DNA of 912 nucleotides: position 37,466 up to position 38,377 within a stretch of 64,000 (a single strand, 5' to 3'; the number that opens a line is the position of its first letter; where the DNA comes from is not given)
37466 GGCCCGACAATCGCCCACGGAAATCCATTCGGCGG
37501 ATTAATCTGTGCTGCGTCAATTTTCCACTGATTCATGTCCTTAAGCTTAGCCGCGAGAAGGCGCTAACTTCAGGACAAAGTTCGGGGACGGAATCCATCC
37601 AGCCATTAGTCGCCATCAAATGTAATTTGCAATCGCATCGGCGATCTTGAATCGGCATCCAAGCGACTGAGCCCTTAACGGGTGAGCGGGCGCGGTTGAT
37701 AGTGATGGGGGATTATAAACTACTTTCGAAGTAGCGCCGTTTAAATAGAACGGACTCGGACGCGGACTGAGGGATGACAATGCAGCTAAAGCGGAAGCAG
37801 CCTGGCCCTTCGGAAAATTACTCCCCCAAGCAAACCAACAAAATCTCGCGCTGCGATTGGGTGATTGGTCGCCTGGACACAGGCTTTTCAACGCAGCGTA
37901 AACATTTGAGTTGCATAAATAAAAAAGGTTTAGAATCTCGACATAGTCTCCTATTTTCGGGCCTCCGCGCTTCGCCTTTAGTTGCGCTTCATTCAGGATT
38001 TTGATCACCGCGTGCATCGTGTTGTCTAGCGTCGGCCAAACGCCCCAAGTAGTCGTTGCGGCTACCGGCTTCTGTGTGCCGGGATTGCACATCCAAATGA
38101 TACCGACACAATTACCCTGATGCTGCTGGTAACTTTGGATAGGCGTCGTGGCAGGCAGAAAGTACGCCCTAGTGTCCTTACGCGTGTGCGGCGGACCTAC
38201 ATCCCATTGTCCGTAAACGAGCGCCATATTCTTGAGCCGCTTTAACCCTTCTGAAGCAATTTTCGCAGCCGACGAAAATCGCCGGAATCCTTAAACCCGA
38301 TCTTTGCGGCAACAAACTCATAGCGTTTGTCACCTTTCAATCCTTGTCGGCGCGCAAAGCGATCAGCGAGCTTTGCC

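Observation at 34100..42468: AT-rich island of about 8.4 kb at the 3' end of tRNA-Asp carrying only uncharacterised ATPase/nuclease operons (candidate novel conflict/defence locus)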

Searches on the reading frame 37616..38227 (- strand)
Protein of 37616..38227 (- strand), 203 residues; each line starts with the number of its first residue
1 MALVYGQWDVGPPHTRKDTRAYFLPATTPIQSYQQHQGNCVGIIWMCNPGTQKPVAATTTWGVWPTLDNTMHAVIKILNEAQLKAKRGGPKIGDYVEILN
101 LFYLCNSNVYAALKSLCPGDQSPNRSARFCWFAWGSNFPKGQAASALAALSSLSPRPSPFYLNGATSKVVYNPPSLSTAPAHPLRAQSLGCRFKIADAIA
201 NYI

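Call 6: search_protein_families(library=pfam, proteins=[window:37616-38227:-], max_evalue=0.1)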
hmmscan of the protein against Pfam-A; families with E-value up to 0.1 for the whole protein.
window:37616-38227:- (203 aa): 1 family
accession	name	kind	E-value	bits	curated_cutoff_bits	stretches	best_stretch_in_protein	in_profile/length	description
PF08887.16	GAD-like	-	0.039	14.3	25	0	32-74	37-82/107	GAD-like domain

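Call 7: search_protein_families(library=padloc, proteins=[window:37616-38227:-], max_evalue=0.1)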
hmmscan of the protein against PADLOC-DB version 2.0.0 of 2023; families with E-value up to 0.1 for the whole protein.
window:37616-38227:- (203 aa): 0 families

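Call 10: search_protein_families(library=ncbifam, proteins=[window:37616-38227:-], max_evalue=0.1)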
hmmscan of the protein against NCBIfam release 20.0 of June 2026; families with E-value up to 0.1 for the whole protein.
window:37616-38227:- (203 aa): 0 families

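Call 11: search_protein_families(library=phrogs, proteins=[window:37616-38227:-], max_evalue=0.1)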
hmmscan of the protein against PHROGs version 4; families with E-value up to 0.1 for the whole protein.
window:37616-38227:- (203 aa): 0 families

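Call 66: search_protein_representatives(protein=window:37616-38227:-)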
Query: 203 residues. Proteins with E-value up to 0.001 (for the whole library): 82; up to 1e-10: 23; up to 1e-30: 2. The best 82 are listed.
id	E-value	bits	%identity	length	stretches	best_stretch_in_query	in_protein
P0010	3.1e-138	474.7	100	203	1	1-203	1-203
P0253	3.1e-34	134.8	48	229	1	1-193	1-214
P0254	2.2e-29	119.0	43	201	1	1-185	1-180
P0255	7.3e-29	117.3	47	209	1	1-183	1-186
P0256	4.7e-28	114.6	43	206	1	2-201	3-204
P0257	4.4e-26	108.2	41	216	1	13-183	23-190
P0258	2.8e-25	105.6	44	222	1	1-189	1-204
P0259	1.5e-24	103.2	43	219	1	11-185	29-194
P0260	2.1e-23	99.5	44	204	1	2-189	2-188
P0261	8.8e-20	87.6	41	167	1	46-186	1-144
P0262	1.5e-18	83.6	49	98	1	2-85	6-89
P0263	8.8e-18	81.1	39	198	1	12-200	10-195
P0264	1.1e-17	80.8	34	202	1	14-201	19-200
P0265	1.2e-17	80.7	39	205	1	35-188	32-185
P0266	8.3e-16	74.6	35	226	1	15-201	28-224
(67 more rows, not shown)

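Call 68: search_protein_families(library=pfam, alignment_id=A3, max_evalue=0.01)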
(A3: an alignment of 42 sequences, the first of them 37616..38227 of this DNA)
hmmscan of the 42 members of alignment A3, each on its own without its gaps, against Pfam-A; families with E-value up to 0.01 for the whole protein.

A. member 1, window:37616-38227:- (203 aa): 0 families

B. families by the number of members that match (of 42 scanned): 0 families
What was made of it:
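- On DUF1643 (PF07799): No hit at E <= 0.01 in any of 42 family members (call 68).
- Tried and rejected: p203 as DUF1643: not confirmed by Pfam, neither for p203 alone nor across its family (calls 6, 68).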

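Call 69: search_solved_structures(query=A3, max_evalue=10, show_alignments=1)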
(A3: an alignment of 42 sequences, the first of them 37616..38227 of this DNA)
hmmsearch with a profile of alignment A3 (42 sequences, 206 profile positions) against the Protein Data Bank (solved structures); distinct sequences matched with E-value up to 10: 1.
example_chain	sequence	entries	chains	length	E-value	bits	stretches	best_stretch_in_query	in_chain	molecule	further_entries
8wix_B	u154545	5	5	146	0.047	16.8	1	121-205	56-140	Hemoglobin subunit beta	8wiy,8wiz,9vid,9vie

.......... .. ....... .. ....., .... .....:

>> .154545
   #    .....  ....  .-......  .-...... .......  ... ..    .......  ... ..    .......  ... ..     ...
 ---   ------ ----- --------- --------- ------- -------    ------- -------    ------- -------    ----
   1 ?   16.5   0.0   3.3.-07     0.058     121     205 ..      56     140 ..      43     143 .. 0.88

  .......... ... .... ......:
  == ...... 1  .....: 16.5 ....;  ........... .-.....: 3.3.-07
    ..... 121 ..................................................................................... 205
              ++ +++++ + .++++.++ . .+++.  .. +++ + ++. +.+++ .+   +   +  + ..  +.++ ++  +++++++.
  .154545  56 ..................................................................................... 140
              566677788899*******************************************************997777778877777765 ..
